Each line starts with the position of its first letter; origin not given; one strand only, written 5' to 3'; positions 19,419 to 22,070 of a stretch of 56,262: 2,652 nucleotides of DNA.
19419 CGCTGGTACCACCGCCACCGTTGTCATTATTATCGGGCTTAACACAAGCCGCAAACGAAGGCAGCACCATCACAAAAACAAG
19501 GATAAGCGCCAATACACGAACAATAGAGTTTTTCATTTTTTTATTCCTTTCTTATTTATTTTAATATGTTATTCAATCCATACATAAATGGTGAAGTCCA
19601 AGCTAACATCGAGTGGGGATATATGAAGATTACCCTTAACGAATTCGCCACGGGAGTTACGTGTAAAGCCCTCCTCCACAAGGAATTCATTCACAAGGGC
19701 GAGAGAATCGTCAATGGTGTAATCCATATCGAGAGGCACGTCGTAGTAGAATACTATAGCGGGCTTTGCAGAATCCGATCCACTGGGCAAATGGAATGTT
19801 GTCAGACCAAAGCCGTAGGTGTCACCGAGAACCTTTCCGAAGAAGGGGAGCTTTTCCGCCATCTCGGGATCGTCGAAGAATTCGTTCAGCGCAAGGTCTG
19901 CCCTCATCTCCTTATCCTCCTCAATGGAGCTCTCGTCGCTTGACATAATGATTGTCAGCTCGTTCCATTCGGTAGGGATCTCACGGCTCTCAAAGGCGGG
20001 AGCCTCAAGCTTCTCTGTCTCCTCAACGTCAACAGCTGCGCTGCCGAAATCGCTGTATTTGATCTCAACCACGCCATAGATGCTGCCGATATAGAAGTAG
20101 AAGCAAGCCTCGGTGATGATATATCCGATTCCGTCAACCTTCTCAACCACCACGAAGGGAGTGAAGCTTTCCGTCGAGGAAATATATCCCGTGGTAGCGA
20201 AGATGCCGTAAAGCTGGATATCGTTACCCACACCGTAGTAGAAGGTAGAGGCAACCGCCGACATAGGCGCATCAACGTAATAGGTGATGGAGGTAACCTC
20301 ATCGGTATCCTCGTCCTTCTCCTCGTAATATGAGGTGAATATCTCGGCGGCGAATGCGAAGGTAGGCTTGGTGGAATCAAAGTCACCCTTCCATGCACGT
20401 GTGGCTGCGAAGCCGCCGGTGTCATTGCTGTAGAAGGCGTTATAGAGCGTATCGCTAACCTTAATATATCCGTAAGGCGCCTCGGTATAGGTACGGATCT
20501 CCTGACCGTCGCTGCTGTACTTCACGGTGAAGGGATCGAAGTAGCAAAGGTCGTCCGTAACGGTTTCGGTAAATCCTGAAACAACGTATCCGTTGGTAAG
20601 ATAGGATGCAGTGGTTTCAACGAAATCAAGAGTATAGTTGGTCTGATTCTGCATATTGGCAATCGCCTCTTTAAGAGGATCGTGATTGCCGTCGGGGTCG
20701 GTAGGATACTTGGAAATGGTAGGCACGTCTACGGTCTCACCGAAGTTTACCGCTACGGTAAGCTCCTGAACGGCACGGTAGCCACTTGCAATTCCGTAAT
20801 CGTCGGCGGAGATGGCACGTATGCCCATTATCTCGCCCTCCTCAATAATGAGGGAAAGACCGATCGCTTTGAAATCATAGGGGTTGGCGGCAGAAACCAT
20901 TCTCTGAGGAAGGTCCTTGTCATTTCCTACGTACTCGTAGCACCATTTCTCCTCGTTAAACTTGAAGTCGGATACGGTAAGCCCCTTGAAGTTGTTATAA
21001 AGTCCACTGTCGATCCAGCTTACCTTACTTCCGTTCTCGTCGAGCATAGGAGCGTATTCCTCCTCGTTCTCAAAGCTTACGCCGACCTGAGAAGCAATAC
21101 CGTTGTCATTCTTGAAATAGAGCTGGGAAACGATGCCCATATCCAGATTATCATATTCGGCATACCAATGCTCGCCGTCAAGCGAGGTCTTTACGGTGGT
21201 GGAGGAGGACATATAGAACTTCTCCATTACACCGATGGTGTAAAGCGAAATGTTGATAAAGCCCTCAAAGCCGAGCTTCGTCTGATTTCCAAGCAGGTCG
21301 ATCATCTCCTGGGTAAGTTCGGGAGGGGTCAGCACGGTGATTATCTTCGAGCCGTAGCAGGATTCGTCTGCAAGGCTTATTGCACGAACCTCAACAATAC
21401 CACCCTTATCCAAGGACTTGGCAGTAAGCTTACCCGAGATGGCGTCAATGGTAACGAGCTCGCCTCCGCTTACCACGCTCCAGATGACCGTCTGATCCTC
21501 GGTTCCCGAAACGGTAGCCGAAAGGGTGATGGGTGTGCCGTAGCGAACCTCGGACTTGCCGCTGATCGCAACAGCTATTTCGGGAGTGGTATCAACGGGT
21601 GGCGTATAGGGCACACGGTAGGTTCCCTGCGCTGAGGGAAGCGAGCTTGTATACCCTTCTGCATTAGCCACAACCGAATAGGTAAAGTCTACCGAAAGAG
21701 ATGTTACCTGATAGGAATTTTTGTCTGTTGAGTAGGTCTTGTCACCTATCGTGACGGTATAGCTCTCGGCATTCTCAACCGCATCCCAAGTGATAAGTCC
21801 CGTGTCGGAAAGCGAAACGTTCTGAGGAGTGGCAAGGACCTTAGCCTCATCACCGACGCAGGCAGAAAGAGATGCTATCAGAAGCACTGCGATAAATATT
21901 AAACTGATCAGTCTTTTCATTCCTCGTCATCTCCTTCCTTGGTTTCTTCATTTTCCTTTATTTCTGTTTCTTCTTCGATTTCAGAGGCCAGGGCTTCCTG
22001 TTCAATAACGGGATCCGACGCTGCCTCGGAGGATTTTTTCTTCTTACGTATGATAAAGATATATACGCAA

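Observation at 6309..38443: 32-kb, 12-gene operon coupling an Opp importer to a giant S8-LRR protease and four giant lipoproteins: a candidate undescribed surface capture/proteolysis/uptake system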

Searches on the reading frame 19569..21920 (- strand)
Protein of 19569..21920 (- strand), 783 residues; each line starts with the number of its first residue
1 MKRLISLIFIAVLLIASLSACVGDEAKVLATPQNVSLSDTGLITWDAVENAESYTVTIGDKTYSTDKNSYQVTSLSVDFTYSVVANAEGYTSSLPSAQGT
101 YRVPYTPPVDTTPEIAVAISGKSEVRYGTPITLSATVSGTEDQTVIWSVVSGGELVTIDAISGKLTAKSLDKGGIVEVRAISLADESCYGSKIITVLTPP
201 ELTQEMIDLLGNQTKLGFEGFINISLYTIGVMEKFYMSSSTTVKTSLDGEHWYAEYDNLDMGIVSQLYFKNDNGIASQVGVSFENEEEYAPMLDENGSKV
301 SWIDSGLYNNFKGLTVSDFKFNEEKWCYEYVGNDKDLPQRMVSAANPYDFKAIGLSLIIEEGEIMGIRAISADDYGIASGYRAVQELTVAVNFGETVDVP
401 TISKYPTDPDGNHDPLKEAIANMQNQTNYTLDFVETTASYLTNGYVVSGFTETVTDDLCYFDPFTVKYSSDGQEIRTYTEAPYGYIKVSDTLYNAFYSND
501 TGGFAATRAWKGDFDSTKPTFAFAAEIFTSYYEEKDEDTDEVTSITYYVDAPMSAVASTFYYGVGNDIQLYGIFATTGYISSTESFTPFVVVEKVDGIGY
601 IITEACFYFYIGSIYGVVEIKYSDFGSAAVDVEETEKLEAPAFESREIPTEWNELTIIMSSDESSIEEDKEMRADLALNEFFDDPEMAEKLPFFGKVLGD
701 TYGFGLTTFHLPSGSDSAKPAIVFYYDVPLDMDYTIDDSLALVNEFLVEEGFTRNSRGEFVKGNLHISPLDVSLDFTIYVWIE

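Call 5: search_protein_families(library=pfam, proteins=[window:19569-21920:-], max_evalue=0.01)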
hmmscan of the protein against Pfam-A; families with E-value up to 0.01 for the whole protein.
window:19569-21920:- (783 aa): 0 families

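Call 13: find_homologous_proteins(query=window:19569-21920:-)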
Query window:19569-21920:- (783 aa): 191 proteins with E <= 0.001 among 8000 candidates; the best 120 are listed.
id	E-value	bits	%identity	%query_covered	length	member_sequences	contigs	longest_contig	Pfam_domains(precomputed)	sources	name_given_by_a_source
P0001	0.0e+0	1740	99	100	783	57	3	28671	-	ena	-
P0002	0.0e+0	1580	89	100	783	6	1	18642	-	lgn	-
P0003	0.0e+0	1562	89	97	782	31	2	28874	-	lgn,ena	-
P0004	0.0e+0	1562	89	100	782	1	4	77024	-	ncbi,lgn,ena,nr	ncbi:MAG: hypothetical protein IKC32_05165 [Clostridia bacterium]|nr:hypothetical protein [Clostridi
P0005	0.0e+0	1561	88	98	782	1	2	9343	-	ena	-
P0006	0.0e+0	1557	88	98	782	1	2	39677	-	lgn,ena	-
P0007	0.0e+0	1556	88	98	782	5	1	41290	-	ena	-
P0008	0.0e+0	1555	88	98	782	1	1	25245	-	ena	-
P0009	0.0e+0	1554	88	98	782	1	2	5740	-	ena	-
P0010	0.0e+0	1550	87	100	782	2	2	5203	-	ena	-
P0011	0.0e+0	1550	87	100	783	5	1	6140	-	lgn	-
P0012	0.0e+0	1548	87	100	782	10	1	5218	-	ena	-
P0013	0.0e+0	1548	87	100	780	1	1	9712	-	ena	-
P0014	0.0e+0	1547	87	100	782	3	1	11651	-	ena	-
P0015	0.0e+0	1545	88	98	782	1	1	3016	-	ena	-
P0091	1.3e-219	750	49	100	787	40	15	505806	-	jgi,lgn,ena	-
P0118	1.3e-204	700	46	100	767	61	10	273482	-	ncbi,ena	-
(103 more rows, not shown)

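Call 15: find_encoding_contigs(protein=P0091, flank=10000, max_places=3)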
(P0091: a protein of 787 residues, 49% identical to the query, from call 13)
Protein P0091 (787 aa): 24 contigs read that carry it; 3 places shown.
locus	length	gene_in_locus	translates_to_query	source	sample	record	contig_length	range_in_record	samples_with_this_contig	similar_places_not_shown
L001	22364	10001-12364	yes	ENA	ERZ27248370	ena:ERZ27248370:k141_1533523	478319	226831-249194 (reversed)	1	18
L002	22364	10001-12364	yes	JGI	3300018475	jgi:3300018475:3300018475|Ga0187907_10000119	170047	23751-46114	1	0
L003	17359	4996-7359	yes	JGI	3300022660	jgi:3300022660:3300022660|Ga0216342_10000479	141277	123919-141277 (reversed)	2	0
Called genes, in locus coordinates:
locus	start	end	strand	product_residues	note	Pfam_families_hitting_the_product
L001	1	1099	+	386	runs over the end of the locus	PF00005:ABC_tran, PF13304:AAA_21 (faint), PF08352:oligo_HPY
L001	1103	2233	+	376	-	PF00005:ABC_tran, PF08352:oligo_HPY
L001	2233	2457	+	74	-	-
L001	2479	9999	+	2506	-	PF00082:Peptidase_S8, PF02225:PA, PF25354:Ig_NUP210_16th (faint), PF06280:fn3_5 (weak), PF21461:HL_N-beta (faint), PF02368:Big_2 (weak), PF13306:LRR_5, PF13306:LRR_5, +1 more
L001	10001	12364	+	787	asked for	-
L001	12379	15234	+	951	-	PF13927:Ig_3 (faint)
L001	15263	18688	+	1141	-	PF07523:Big_3 (weak)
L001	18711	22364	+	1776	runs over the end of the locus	PF23107:Zf-C2H2_ZNF451_C (faint), PF09479:Flg_new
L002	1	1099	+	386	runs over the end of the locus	PF00005:ABC_tran, PF13304:AAA_21 (faint), PF08352:oligo_HPY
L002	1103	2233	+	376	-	PF00005:ABC_tran, PF08352:oligo_HPY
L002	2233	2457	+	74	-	-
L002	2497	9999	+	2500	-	PF00082:Peptidase_S8, PF02225:PA, PF25354:Ig_NUP210_16th (faint), PF06280:fn3_5 (weak), PF21461:HL_N-beta (faint), PF02368:Big_2 (weak), PF13306:LRR_5, PF13306:LRR_5, +1 more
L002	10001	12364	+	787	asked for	-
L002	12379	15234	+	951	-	PF13927:Ig_3 (faint)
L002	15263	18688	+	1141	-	PF07523:Big_3 (weak)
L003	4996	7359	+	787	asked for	-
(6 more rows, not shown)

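Call 16: find_encoding_contigs(protein=P0118, flank=10000, max_places=3)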
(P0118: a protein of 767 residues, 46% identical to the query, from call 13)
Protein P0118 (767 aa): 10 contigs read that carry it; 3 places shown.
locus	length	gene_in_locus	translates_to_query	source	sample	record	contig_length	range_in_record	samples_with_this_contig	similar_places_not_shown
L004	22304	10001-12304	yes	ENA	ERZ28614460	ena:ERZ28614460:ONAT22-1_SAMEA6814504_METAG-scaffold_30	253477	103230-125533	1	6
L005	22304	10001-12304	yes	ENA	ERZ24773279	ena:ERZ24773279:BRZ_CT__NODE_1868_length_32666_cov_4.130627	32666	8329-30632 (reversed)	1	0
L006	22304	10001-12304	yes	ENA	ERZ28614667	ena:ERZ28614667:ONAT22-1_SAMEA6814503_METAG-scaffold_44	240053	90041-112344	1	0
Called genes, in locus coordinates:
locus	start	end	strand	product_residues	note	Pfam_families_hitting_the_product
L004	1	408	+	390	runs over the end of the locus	PF00005:ABC_tran, PF13304:AAA_21 (weak), PF08352:oligo_HPY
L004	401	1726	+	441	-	PF00005:ABC_tran, PF13304:AAA_21 (faint), PF08352:oligo_HPY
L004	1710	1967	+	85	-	-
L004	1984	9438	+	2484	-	PF00082:Peptidase_S8, PF02225:PA, PF06280:fn3_5, PF02368:Big_2, PF13306:LRR_5, PF13855:LRR_8 (faint), PF23952:LRR_EndoS (faint), PF13306:LRR_5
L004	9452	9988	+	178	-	-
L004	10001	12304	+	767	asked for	-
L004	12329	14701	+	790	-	-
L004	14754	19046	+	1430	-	-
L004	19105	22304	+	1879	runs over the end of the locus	PF09479:Flg_new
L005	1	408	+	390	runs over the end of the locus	PF00005:ABC_tran, PF13304:AAA_21 (weak), PF08352:oligo_HPY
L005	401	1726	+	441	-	PF00005:ABC_tran, PF13304:AAA_21 (faint), PF08352:oligo_HPY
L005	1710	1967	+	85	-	-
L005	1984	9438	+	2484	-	PF00082:Peptidase_S8, PF02225:PA, PF06280:fn3_5, PF02368:Big_2, PF13306:LRR_5, PF13855:LRR_8 (faint), PF23952:LRR_EndoS (faint), PF13306:LRR_5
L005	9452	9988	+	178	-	-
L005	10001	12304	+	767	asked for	-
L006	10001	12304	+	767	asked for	-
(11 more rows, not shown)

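Call 21: find_related_loci(query=A1, collection=genome_contigs, flank=10000)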
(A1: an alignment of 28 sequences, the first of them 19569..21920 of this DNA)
Query A1 (783 aa) in genome_contigs; peptide patterns used: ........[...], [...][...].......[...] (x = any residue, [..] = any of these).
162 stretches matched a pattern; 109 encode a relative of the query (tblastn E <= 1e-3); the best 80 are kept; 79 distinct loci.
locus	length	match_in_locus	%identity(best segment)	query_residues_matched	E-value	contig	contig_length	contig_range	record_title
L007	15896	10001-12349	99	1-783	0e+0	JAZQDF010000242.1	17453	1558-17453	MAG: Eubacteriales bacterium isolate T1900044636_TS20190102.MAGScoT_cleanbin_000097 SGB_1162_k141_937391, whole genome s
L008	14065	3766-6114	99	1-783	0e+0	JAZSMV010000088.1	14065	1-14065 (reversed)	MAG: Eubacteriales bacterium isolate T1900044552_TS20190018.MAGScoT_cleanbin_000068 SGB_257_k141_266024, whole genome sh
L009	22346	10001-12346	89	1-783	0e+0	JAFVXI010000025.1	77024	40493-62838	MAG: Clostridia bacterium isolate RGIG5480 Sheep_Colon.Co__c2700252, whole genome shotgun sequence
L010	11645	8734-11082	83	1-783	0e+0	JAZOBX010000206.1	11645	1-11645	MAG: Eubacteriales bacterium isolate T1900044757_TS20190223.MAGScoT_cleanbin_000061 SGB_2310_k141_948344, whole genome s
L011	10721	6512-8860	99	1-783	0e+0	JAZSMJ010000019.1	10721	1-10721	MAG: Eubacteriales bacterium isolate T1900044555_TS20190021.MAGScoT_cleanbin_000009 SGB_288_k141_3559079, whole genome s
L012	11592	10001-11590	89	19-549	0e+0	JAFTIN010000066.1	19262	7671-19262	MAG: Clostridia bacterium isolate RGIG3850 Roe_deer_Cecum-1__c737721, whole genome shotgun sequence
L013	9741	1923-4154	60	27-783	0e+0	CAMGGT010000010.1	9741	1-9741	MAG: uncultured Clostridia bacterium isolate SRR11551368_bin.26_metaWRAP_v1.3_MAG genome assembly, contig: ERZ11474005.4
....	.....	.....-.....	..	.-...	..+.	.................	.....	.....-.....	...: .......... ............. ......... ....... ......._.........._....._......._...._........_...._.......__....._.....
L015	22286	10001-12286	53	1-781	0e+0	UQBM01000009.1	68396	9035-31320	uncultured Mollicutes bacterium isolate UMGS116 genome assembly, contig: NODE_83_length_68396_cov_46.268975, whole genom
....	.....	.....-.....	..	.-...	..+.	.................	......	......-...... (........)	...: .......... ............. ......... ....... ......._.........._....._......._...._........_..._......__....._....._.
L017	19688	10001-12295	54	1-781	0e+0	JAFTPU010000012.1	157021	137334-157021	MAG: Clostridia bacterium isolate RGIG4039 Roe_deer_Cecum-5__c524033, whole genome shotgun sequence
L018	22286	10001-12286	52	1-781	0e+0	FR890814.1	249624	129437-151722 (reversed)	Staphylococcus sp. CAG:324 genomic scaffold, scf28, whole genome shotgun sequence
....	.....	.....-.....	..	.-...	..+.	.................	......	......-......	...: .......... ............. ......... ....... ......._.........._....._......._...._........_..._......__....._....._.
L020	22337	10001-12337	52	1-781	0e+0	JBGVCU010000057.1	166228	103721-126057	MAG: Bacilli bacterium isolate fecal_MAG_453 fecal_MAG_453_contig_0057, whole genome shotgun sequence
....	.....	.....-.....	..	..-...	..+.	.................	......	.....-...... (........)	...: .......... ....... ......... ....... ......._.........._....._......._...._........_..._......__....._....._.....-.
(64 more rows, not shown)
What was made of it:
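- All carriers are gut-associated uncultured lineages (call 21).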

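Call 27: search_protein_families(library=ncbifam, proteins=[window:19569-21920:-], max_evalue=0.01)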
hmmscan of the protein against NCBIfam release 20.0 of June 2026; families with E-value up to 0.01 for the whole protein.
window:19569-21920:- (783 aa): 0 families
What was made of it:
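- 19569..21920 (-): g9: 783-aa lipoprotein. Two Ig-like domains, a LolA/LprG-like half-barrel region, and a C-terminal alpha/beta domain. Its start overlaps the g8 stop by 4 nt. No Pfam or NCBIfam hit (calls 5, 27).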

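Call 32: predict_structure(alignment_id=A1)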
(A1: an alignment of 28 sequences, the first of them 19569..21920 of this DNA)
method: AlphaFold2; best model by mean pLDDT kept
length: 783 residues; sequences in the alignment: 28
mean_pLDDT: 85.1   pTM: 0.62
mean pLDDT of the five models: 85.1, 84.2, 81.8, 81.7, 80.5
residues with pLDDT >= 90: 360; 70-90: 337; 50-70: 53; < 50: 33
segments of 3 or more residues with pLDDT < 50: 1-3, 14-25, 105-112, 563-570
pLDDT, mean of each block of 10 residues (from residue 1): 50 44 57 88 89 89 89 84 88 89 55 72 88 89 90 91 89 89 89 89 95 95 89 86 93 85 83 94 89 85 95 95 88 94 92 92 92 85 92 92 87 94 92 88 84 93 90 89 90 87 82 82 91 90 92 80 50 64 78 92 90 83 93 81 80 87 64 92 92 84 76 83 82 71 92 89 93 85 90
secondary structure, 60 per line:
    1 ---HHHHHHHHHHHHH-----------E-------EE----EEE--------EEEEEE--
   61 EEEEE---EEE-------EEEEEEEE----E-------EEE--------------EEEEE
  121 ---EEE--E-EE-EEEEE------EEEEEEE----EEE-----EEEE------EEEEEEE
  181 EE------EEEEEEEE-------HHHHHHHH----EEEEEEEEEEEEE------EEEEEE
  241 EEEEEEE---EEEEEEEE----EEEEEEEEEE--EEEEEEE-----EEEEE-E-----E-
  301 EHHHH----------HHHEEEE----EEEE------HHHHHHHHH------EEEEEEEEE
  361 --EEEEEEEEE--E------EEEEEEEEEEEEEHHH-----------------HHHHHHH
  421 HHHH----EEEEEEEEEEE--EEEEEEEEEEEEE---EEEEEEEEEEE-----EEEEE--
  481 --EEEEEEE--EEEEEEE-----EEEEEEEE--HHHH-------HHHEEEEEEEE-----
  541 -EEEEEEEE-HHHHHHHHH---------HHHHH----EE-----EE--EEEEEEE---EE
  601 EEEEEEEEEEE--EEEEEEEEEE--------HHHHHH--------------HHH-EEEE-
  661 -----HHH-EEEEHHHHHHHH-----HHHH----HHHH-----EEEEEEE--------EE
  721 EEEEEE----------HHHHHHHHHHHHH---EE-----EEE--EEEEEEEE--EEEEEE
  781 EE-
elements in order (helices of 4 or more, strands of 3 or more residues): H4-16 E42-44 E53-58 E61-65 E69-71 E79-86 E99-101 E116-120 E124-126 E134-138 E145-151 E156-158 E164-167 E174-182 E189-196 H204-211 E216-228 E235-247 E251-258 E263-272 E275-281 E287-291 H302-305 E319-322 E327-330 H337-345 E352-360 E363-371 E381-393 H414-424 E429-439 E442-454 E458-468 E474-478 E483-489 E492-498 E504-511 H514-517 E528-535 E542-549 H551-559 H569-573 E589-595 E599-611 E614-623 H632-637 E656-659 E670-673 H674-681 H687-690 H695-698 E704-710 E719-726 H737-749 E760-762 E765-772 E775-782
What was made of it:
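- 19569..21920 (-): AF2 model pLDDT 85 (call 32).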

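Call 34: fold_search(model_id=the predicted structure, library=pdb)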
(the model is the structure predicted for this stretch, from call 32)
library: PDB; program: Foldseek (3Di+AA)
matches with E <= 10: 1857; with E <= 0.001: 31
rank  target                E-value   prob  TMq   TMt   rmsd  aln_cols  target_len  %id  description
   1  3mha_A                1.4e-05  1.00  0.17  0.53   8.3       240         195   12  Crystal structure of LprG from Mycobacterium tuberculosis bound to PIM (released 2010-09-01)
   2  3mh8_A                1.6e-05  1.00  0.16  0.48   8.4       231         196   13  Crystal structure of LprG from Mycobacterium tuberculosis (released 2010-09-01)
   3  3mh9_C                4.2e-05  1.00  0.16  0.47   8.5       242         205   12  Crystal structure of LprG mutant V91W from Mycobacterium tuberculosis (released 2010-09-01)
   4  3mh9_A                4.9e-05  1.00  0.16  0.48   8.3       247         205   12  Crystal structure of LprG mutant V91W from Mycobacterium tuberculosis (released 2010-09-01)
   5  3mha_B                5.7e-05  1.00  0.16  0.52   8.8       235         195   12  Crystal structure of LprG from Mycobacterium tuberculosis bound to PIM (released 2010-09-01)
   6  4zra_C                6.6e-05  1.00  0.16  0.52   8.4       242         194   14  CRYSTAL STRUCTURE OF MYCOBACTERIUM TUBERCULOSIS LPRG BINDING TO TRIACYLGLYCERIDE (released 2016-02-10)
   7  9flu_A                7.8e-05  1.00  0.09  0.19  22.6       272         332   13  CryoEM structure of the fragment-1 (3402-3733) in the grappling hook protein A (GhpA) in the bacterium Aureispira sp.  (released 2024-10-16)
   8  9g8b_A                8.6e-05  0.96  0.09  0.17  24.7       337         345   13  CryoEM structure of the fragment-2 (2892-3236) in the grappling hook protein A (GhpA) in the bacterium Aureispira sp.  (released 2024-10-16)
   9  6e57_C                1.4e-04  0.99  0.09  0.17  18.4       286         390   11  Bacteroides ovatus mixed-linkage glucan utilization locus (MLGUL) SGBP-B in complex with mixed-linkage heptasaccharide (released 2019-05-29)
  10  8uin_G                1.8e-04  0.75  0.10  0.12  33.6       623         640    9  Structure of the C3bBb-albicin complex (released 2024-05-08)
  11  7z4b_DW               2.3e-04  0.54  0.09  0.08  33.0       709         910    9  Bacteriophage SU10 virion (C1) (released 2022-12-28)
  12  5hcc_B                2.5e-04  0.44  0.10  0.12  36.0       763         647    9  Ternary complex of human Complement C5 with Ornithodoros moubata OmCI and Dermacentor andersoni RaCI3. (released 2016-03-30)
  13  5vh2_D                2.7e-04  1.00  0.09  0.27  15.2       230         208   15  Crystal Structure of Mouse Cadherin-23 EC12-13 with Engineered Mutation S1339D (released 2018-04-18)
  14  9u61_C                2.7e-04  0.75  0.09  0.11  33.8       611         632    9  CP/MBL pathways C3 convertase C4b2a and C3 complex (released 2026-01-14)
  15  4eg9                  3.4e-04  1.00  0.14  0.36  11.2       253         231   10  1.9 Angstrom resolution crystal structure of Se-methionine hypothetical protein SAOUHSC_02783 from Staphylococcus aureus (released 2012-04-11)
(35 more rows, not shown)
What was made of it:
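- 19569..21920 (-): Foldseek finds LprG, LppX, LolA and LolB (E 1e-5 to 1e-3, target TM about 0.3-0.5; call 34).
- Closest known: Mycobacterial LprG/LppX and proteobacterial LolA/LolB. Same: Best structural matches of the g9 model (call 34).
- The LolA/LprG-like fold in g9 suggests lipid rather than protein binding (call 34). Foldseek matches of the g9 model to LprG, LppX, LolA and LolB (E 1.4e-5 to 1e-3, probability 0.97-1.0; call 34).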
